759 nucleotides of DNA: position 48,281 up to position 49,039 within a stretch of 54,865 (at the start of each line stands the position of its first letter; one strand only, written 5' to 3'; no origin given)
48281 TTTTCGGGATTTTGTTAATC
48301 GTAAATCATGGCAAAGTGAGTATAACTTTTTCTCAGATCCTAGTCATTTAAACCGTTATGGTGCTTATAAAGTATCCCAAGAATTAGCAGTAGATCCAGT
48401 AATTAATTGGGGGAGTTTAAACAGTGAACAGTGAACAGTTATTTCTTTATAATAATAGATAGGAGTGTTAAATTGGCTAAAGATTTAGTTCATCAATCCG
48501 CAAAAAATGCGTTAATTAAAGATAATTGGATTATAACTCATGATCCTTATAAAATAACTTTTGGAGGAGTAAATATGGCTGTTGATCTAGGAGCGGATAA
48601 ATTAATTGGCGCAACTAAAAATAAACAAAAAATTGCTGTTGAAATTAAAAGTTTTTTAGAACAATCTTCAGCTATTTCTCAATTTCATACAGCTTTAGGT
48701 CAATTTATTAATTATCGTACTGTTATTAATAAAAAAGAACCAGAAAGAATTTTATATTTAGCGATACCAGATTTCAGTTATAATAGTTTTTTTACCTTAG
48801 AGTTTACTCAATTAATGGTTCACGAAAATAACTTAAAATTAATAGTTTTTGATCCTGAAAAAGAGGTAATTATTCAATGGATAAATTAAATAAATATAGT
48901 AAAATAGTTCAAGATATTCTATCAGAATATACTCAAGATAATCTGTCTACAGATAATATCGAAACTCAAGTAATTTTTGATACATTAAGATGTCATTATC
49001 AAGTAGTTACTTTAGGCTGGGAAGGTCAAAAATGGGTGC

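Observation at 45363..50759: XisH-XisI pair embedded inside an SGNH + MBOAT O-acylation operon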

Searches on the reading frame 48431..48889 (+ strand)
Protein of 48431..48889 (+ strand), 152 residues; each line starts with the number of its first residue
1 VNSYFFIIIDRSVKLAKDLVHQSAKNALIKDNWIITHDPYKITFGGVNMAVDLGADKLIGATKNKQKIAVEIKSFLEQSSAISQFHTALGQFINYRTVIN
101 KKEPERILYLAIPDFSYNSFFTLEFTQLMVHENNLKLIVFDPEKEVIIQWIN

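Call 3: search_protein_families(library=pfam, proteins=[window:48431-48889:+], max_evalue=0.1)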
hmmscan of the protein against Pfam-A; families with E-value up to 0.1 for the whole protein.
window:48431-48889:+ (152 aa): 1 family
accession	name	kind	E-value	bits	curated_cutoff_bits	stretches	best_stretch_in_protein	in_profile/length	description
PF08814.16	XisH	-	8.7e-54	181.8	25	1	16-148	3-134/134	XisH protein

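Call 4: search_protein_families(library=ncbifam, proteins=[window:48431-48889:+], max_evalue=0.1)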
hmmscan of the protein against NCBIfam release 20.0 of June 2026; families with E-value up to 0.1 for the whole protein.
window:48431-48889:+ (152 aa): 0 families

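Call 29: find_homologous_proteins(query=window:48473-48889:+, max_evalue=1e-10)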
Query window:48473-48889:+ (138 aa): 3860 proteins with E <= 1e-10 among 3865 candidates; the best 120 are listed.
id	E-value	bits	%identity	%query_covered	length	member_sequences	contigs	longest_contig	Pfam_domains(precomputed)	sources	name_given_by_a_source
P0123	1.2e-84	299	99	100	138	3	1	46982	PF08814.17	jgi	-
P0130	5.7e-69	248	79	100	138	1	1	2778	PF08814.17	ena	-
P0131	2.0e-68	246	81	100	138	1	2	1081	PF08814.17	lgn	-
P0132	1.7e-67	243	78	100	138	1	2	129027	PF08814.17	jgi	jgi:XisH protein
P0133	8.4e-67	241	77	100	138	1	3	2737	PF08814.17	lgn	-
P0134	1.4e-66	240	79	100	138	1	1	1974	PF08814.17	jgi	jgi:hypothetical protein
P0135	2.3e-66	240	79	100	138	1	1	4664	PF08814.17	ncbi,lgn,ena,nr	ncbi:MAG TPA: fatty-acid oxidation protein subunit alpha [Cyanothece sp. UBA12306]|nr:fatty-acid oxi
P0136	3.2e-66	239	80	100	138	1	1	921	PF08814.17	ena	-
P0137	4.0e-66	239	78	100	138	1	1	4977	PF08814.17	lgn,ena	-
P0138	1.3e-65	237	78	100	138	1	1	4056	PF08814.17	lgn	-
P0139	4.1e-65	236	75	100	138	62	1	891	PF08814.17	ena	-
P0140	5.5e-65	235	75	100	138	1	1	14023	PF08814.17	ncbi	-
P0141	1.4e-64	234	80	96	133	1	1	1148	PF08814.17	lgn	-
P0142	2.1e-63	230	70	100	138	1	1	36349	PF08814.17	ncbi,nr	ncbi:MAG: element excision factor XisH family protein [Cyanobacteriota bacterium]|nr:element excisio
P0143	3.6e-63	229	72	100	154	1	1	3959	PF08814.17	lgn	-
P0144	4.0e-63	229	72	100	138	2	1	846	PF08814.17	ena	-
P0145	2.0e-62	227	74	100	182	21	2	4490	PF08814.17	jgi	jgi:hypothetical protein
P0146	3.8e-62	226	69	100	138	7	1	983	PF08814.17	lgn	-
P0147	1.0e-60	221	70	100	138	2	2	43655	PF08814.17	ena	-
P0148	1.2e-60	221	68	100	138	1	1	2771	PF08814.17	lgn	-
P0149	1.1e-58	215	67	100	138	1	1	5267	PF08814.17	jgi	-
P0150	1.2e-58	215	70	99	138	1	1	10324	PF08814.17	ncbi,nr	ncbi:MAG: fatty-acid oxidation protein subunit alpha [Symploca sp. SIO2E6]|nr:fatty-acid oxidation p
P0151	6.7e-58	212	65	100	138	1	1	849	PF08814.17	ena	-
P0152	1.0e-57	212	68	100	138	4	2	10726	PF08814.17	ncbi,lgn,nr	ncbi:MAG: fatty-acid oxidation protein subunit alpha [Symploca sp. SIO1B1]|nr:fatty-acid oxidation p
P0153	2.3e-56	207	66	99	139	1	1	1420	PF08814.17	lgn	-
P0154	2.7e-56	207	67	99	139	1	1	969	PF08814.17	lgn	-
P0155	3.7e-56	207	75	91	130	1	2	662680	PF08814.17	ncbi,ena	-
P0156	7.6e-56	206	68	99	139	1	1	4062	PF08814.17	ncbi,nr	ncbi:MAG: fatty-acid oxidation protein subunit alpha [Moorea sp. SIO2B7]|nr:fatty-acid oxidation pro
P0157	1.3e-55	205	66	99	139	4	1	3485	PF08814.17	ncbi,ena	-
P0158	1.5e-55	205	66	99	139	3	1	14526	PF08814.17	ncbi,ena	-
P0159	1.8e-55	205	66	99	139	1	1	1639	PF08814.17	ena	-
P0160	1.9e-55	205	66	99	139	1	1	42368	PF08814.17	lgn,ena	-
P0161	2.3e-55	204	67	99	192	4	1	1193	PF08814.17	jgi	jgi:XisH protein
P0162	3.7e-55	204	66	99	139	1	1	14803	PF08814.17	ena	-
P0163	3.8e-55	204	68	98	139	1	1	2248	PF08814.17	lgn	-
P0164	6.4e-55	203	66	99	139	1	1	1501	PF08814.17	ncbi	-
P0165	9.4e-55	202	66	99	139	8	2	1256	PF08814.17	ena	-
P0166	1.1e-54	202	66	99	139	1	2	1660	PF08814.17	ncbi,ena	-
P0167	1.3e-54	202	64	100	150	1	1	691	PF08814.17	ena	-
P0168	2.5e-54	201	64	99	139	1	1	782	PF08814.17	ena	-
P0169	2.6e-54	201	64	99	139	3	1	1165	PF08814.17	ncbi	-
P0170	7.4e-54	199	66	99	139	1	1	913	PF08814.17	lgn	-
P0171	8.6e-54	199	65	99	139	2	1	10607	PF08814.17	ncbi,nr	ncbi:MAG: XisH family protein [Lyngbya sp.]|nr:XisH family protein [Lyngbya sp.]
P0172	9.2e-54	199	64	99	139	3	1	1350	PF08814.17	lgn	-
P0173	9.7e-54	199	64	99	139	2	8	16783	PF08814.17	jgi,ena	jgi:hypothetical protein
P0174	9.9e-54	199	65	99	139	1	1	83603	PF08814.17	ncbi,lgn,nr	ncbi:MAG: XisH family protein [Cyanobacteriota bacterium]|nr:XisH family protein [Cyanobacteriota ba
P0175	1.1e-53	199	64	100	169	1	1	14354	PF08814.17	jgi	-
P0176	1.2e-53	199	64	99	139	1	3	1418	PF08814.17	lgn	-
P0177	1.3e-53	199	65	99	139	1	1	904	PF08814.17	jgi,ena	-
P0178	1.6e-53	198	63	99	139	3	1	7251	PF08814.17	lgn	-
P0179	1.8e-53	198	65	99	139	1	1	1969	PF08814.17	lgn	-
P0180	1.8e-53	198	64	99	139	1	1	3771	PF08814.17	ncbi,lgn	ncbi:MAG: XisH family protein [Halothece sp.]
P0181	2.0e-53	198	66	99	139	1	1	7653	PF08814.17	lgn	-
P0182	2.2e-53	198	65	99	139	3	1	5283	PF08814.17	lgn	-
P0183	1.2e-52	195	65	99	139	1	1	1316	PF08814.17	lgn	-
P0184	2.6e-52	194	65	99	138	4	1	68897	PF08814.17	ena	-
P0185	4.6e-52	194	64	99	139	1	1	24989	PF08814.17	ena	-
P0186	4.9e-52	193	63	99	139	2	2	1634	PF08814.17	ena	-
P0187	7.9e-52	193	64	99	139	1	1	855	PF08814.17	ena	-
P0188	9.0e-52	193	64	99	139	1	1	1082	PF08814.17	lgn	-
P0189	2.2e-51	191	61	99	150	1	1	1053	PF08814.17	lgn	-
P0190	2.5e-51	191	64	99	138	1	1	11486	PF08814.17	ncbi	ncbi:MAG: XisH family protein [Trichodesmium sp.]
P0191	4.2e-51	190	66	99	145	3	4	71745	PF08814.17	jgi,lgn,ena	jgi:hypothetical protein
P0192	4.7e-51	190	63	99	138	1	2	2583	PF08814.17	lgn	-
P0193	7.7e-51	190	61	100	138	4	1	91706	PF08814.17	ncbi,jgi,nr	ncbi:MAG: XisH family protein [Hormoscilla sp. GUM202]|nr:XisH family protein [Hormoscilla sp. GUM20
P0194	1.1e-50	189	65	99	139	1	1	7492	PF08814.17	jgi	jgi:hypothetical protein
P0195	1.1e-50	189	61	99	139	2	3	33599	PF08814.17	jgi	jgi:hypothetical protein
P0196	6.5e-50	187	63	99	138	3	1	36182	PF08814.17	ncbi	ncbi:MAG: XisH family protein [Cyanobacteria bacterium P01_H01_bin.35]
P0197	7.5e-50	186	64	99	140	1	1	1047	PF08814.17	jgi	jgi:hypothetical protein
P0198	8.4e-50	186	63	99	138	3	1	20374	PF08814.17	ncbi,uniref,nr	ncbi:MAG: fatty-acid oxidation protein subunit alpha [Okeania sp. SIO3B5]|uniref:XisH family protein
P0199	1.2e-49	186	60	99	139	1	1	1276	PF08814.17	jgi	jgi:hypothetical protein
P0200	1.3e-49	186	60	98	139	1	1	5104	PF08814.17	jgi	jgi:hypothetical protein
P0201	1.5e-49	185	60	99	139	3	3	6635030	PF08814.17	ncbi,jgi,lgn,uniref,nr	ncbi:XisH protein [Nostoc sp. PCC 7524]|jgi:hypothetical protein|uniref:XisH family protein n=1 Tax=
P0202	1.6e-49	185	60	99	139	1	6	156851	PF08814.17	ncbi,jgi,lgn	jgi:hypothetical protein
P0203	1.8e-49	185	60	98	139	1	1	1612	PF08814.17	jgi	jgi:hypothetical protein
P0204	2.1e-49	185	59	99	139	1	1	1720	PF08814.17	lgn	-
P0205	2.5e-49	185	64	99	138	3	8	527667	PF08814.17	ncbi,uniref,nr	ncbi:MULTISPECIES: XisH family protein [Okeania]|uniref:Fatty-acid oxidation protein subunit alpha n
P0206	2.6e-49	185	63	99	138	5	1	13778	PF08814.17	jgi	jgi:hypothetical protein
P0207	3.2e-49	184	61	99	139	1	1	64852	PF08814.17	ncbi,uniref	ncbi:MAG: XisH family protein [Nostoc sp.]|uniref:XisH family protein n=1 Tax=Nostoc sp. TaxID=1180 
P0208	3.2e-49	184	58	99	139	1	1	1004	PF08814.17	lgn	-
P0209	4.0e-49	184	59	99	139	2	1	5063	PF08814.17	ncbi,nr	ncbi:XisH family protein [Halotia wernerae UHCC 0503]|nr:XisH family protein [Halotia wernerae UHCC 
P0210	4.2e-49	184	61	99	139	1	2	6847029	PF08814.17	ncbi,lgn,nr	ncbi:fdxN element excision controlling factor protein [Cylindrospermum sp. NIES-4074]|nr:fdxN elemen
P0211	4.2e-49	184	60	99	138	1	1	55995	PF08814.17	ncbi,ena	-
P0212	4.4e-49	184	61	99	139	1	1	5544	PF08814.17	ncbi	ncbi:MAG: XisH family protein [Brasilonema sp.]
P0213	5.1e-49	184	60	100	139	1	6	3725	PF08814.17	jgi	jgi:hypothetical protein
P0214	5.9e-49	183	59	99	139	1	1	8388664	PF08814.17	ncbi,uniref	ncbi:XisH family protein [Nostoc sp. UHCC 0302]|uniref:XisH family protein n=1 Tax=Nostoc sp. UHCC 0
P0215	6.0e-49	183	59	99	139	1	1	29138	PF08814.17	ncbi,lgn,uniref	ncbi:XisH family protein [Nostoc sp. PCC 9305]|uniref:XisH family protein n=1 Tax=Nostoc sp. PCC 930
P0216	7.9e-49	183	61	99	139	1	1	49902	PF08814.17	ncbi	-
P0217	8.0e-49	183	60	99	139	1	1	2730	PF08814.17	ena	-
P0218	8.2e-49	183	59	99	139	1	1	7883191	PF08814.17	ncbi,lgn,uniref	ncbi:XisH family protein [Nostoc sp. C117]|uniref:XisH family protein n=1 Tax=Nostoc sp. C117 TaxID=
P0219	8.2e-49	183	59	99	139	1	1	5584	PF08814.17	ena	-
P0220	8.2e-49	183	59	99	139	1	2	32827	PF08814.17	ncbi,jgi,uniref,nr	ncbi:XisH family protein [Nostoc sp. 'Peltigera malacea cyanobiont' DB3992]|jgi:hypothetical protein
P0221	8.3e-49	183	60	99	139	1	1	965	PF08814.17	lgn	-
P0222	8.3e-49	183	59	99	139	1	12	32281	PF08814.17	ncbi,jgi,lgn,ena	jgi:hypothetical protein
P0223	8.3e-49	183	59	99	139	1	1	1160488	PF08814.17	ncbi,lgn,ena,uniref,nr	ncbi:fatty-acid oxidation protein subunit alpha [Nostoc sp. 'Peltigera membranacea cyanobiont' 210A]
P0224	8.3e-49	183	60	99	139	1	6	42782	PF08814.17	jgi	jgi:hypothetical protein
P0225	9.0e-49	183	59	99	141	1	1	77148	PF08814.17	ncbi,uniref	ncbi:XisH family protein [Nostoc sp.]|uniref:XisH family protein n=1 Tax=Nostoc sp. TaxID=1180 RepID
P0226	1.1e-48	183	59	99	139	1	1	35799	PF08814.17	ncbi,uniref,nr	ncbi:XisH family protein [Nostoc sp. UHCC 0252]|uniref:XisH family protein n=1 Tax=Nostoc sp. UHCC 0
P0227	1.1e-48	183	60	99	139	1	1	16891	PF08814.17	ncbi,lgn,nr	ncbi:MAG: XisH family protein [Rivularia sp. (in: Bacteria)]|nr:XisH family protein [Rivularia sp. M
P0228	1.1e-48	183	60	99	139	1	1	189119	PF08814.17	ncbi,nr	ncbi:XisH family protein [Desmonostoc muscorum CCALA 125]|nr:XisH family protein [Desmonostoc muscor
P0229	1.1e-48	183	60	99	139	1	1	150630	PF08814.17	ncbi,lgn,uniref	ncbi:MAG: XisH family protein [Nostoc sp.]|uniref:XisH family protein n=1 Tax=Nostoc sp. TaxID=1180 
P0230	1.1e-48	183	58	99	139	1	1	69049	PF08814.17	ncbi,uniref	ncbi:XisH family protein [Nostoc sp.]|uniref:XisH family protein n=1 Tax=Nostoc sp. TaxID=1180 RepID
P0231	1.2e-48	182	60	98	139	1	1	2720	PF08814.17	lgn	-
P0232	1.3e-48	182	59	99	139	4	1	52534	PF08814.17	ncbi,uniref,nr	ncbi:XisH family protein [Nostocaceae cyanobacterium CENA369]|uniref:XisH family protein n=1 Tax=Den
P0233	1.5e-48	182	59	100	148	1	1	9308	PF08814.17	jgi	jgi:hypothetical protein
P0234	1.5e-48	182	60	99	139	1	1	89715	PF08814.17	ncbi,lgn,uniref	ncbi:XisH family protein [Nostoc sp.]|uniref:XisH family protein n=1 Tax=Nostoc sp. TaxID=1180 RepID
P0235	1.6e-48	182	59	99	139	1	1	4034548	PF08814.17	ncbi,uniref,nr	ncbi:fatty-acid oxidation protein subunit alpha [Nostoc sp. KVJ3]|uniref:XisH family protein n=1 Tax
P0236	1.6e-48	182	60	99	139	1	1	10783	PF08814.17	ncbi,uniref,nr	ncbi:XisH family protein [Dolichospermum circinale CS-537/01]|uniref:XisH family protein n=1 Tax=Dol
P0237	1.6e-48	182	61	99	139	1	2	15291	PF08814.17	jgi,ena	jgi:hypothetical protein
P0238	1.6e-48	182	59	99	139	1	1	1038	PF08814.17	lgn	-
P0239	1.6e-48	182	58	99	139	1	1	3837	PF08814.17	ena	-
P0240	1.6e-48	182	58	99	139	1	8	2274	PF08814.17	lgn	-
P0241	1.7e-48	182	60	98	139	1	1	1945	PF08814.17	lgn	-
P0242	1.9e-48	182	63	97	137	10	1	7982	PF08814.17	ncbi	-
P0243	2.1e-48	182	60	99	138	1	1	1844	PF08814.17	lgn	-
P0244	2.1e-48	182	60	99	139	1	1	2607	PF08814.17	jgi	jgi:hypothetical protein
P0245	2.1e-48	182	60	99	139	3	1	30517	PF08814.17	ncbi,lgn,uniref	ncbi:XisH family protein [Nostoc sp.]|uniref:XisH family protein n=1 Tax=Nostoc sp. TaxID=1180 RepID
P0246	2.1e-48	182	60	99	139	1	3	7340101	PF08814.17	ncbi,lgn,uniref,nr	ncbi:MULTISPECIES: XisH family protein [unclassified Nostoc]|uniref:XisH family protein n=1 Tax=uncl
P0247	2.1e-48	182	60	99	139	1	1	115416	PF08814.17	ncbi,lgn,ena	ncbi:MAG: XisH family protein [Dolichospermum lemmermannii FEM_B0920]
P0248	2.1e-48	182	59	99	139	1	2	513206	PF08814.17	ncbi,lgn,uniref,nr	ncbi:MAG: XisH family protein [Nostoc sp. EfeVER01]|uniref:XisH family protein n=1 Tax=unclassified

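Call 30: find_encoding_contigs(protein=P0132, flank=5000, max_places=2)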
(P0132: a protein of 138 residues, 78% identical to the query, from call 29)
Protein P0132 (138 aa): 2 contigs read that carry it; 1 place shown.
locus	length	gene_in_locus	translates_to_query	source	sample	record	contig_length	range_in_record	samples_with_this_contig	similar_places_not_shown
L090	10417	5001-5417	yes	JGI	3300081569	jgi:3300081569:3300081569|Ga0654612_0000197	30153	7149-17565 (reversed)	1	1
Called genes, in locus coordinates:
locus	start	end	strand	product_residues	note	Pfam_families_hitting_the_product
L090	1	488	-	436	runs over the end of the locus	PF00355:Rieske, PF19112:VanA_C (faint), PF08417:PaO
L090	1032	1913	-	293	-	PF01048:PNP_UDP_1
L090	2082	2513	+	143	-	-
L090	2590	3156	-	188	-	PF05685:Uma2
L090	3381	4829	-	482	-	PF00962:A_deaminase, PF19326:AMP_deaminase (weak)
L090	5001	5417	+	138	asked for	PF08814:XisH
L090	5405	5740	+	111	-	PF08869:XisI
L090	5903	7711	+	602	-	PF00696:AA_kinase, PF01842:ACT, PF13840:ACT_7, PF22468:ACT_9, PF01842:ACT, PF22468:ACT_9, PF13840:ACT_7, PF22468:ACT_9, +1 more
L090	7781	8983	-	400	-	PF01757:Acyl_transf_3, PF07786:HGSNAT_cat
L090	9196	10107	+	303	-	PF00288:GHMP_kinases_N, PF08544:GHMP_kinases_C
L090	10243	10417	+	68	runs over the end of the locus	-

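Call 31: find_encoding_contigs(protein=P0140, flank=5000, max_places=2)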
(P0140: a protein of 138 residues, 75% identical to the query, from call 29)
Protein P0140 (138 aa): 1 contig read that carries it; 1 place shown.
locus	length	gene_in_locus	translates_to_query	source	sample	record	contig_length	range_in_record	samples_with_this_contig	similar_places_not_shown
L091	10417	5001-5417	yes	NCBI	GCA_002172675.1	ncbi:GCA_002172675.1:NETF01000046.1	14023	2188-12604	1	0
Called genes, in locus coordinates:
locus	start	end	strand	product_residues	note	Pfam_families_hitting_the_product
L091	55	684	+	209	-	PF01966:HD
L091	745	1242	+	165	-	PF01712:dNK (faint), PF02223:Thymidylate_kin (faint), PF02224:Cytidylate_kin (faint), PF13238:AAA_18, PF13671:AAA_33 (weak), PF01202:SKI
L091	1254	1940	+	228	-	PF05685:Uma2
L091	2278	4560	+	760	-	PF08446:PAS_2, PF01590:GAF, PF00360:PHY, PF00512:HisKA, PF02518:HATPase_c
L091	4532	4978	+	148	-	PF00072:Response_reg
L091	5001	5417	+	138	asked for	PF08814:XisH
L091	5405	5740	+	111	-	PF08869:XisI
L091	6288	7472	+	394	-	PF00155:Aminotran_1_2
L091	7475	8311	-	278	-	-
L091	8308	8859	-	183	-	PF01885:PTS_2-RNA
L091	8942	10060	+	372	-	PF00266:Aminotran_5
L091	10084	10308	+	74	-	PF10047:DUF2281 (weak)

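Call 32: find_encoding_contigs(protein=P0142, flank=5000, max_places=2)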
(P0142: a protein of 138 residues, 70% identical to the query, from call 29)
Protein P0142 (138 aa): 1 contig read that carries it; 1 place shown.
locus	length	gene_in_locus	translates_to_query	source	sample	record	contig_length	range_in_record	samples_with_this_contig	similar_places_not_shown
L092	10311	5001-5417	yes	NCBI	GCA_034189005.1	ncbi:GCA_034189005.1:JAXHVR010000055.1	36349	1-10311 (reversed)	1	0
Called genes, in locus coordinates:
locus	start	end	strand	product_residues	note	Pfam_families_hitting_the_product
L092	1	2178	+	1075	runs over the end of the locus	PF03924:CHASE, PF00512:HisKA, PF02518:HATPase_c, PF00072:Response_reg, PF01627:Hpt (weak)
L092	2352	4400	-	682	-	PF12831:FAD_oxidored, PF13450:NAD_binding_8 (faint), PF12831:FAD_oxidored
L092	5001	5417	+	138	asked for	PF08814:XisH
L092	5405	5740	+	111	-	PF08869:XisI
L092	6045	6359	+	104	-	-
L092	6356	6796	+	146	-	PF01850:PIN (weak)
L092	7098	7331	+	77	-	-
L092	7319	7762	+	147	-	PF01850:PIN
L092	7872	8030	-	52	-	-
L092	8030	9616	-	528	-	PF24923:ATP-grasp_IQCH, PF18105:PGM1_C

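Call 34: search_solved_structures(query=window:48473-48889:+, max_evalue=0.01, show_alignments=1)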
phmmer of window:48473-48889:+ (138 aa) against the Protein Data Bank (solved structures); distinct sequences matched with E-value up to 0.01: 2.
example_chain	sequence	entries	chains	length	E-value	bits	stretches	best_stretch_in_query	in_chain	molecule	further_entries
2inb_A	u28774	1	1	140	2.5e-52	179.8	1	2-138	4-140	hypothetical protein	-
2okf_A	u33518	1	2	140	3.2e-50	172.9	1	2-138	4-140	FdxN element excision controlling factor protein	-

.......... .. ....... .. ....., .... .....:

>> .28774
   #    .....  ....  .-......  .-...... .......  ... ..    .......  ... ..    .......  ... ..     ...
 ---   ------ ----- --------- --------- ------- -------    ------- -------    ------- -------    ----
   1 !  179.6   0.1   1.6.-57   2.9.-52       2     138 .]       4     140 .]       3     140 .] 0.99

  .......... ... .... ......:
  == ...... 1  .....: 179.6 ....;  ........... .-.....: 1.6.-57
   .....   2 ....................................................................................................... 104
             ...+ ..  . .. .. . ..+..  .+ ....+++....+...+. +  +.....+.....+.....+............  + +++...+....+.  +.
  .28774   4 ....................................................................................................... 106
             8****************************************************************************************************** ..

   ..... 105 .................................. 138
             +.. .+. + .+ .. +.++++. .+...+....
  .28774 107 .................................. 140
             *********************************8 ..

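Call 36: search_protein_families(library=padloc, proteins=[window:48473-48889:+], max_evalue=0.01)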
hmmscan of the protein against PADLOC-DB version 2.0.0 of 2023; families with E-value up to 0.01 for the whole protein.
window:48473-48889:+ (138 aa): 0 families

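Call 87: find_related_loci(query=A4, collection=metagenome_contigs, flank=4000)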
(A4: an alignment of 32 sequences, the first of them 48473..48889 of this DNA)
Query A4 (138 aa) in metagenome_contigs; peptide patterns used: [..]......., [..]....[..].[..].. (x = any residue, [..] = any of these).
600 stretches matched a pattern (row limit reached: there are more); 527 encode a relative of the query (tblastn E <= 1e-3); the best 80 are kept; 80 distinct loci.
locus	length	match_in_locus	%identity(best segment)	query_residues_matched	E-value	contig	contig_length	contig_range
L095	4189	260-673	73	1-138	1e-70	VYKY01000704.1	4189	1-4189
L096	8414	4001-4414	72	1-138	1e-69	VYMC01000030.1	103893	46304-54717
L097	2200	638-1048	67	2-138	2e-64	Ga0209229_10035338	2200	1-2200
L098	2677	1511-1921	66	2-138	4e-63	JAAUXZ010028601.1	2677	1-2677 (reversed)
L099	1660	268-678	66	2-138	2e-63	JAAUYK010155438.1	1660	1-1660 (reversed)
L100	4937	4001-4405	66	2-136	7e-60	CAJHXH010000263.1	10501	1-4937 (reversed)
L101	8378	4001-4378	71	11-136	1e-59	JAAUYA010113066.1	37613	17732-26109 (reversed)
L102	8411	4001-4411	59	2-138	2e-56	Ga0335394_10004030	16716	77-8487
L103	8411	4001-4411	59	2-138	6e-56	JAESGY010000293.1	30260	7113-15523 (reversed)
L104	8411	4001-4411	58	2-138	7e-56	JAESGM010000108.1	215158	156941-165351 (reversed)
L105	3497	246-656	60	2-138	1e-55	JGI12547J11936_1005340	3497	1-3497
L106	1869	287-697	59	2-138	9e-57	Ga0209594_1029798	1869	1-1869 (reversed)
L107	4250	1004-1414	59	2-138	3e-55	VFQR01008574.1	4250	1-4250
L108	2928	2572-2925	68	2-119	6e-54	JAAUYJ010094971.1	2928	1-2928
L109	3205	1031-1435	58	2-136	2e-53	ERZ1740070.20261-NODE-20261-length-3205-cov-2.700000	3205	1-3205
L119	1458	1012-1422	55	2-138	1e-53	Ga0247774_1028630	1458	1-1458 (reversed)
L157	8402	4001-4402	56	2-136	2e-46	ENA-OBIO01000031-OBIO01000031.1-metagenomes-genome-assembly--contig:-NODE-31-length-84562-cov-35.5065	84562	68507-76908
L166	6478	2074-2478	54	2-138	8e-46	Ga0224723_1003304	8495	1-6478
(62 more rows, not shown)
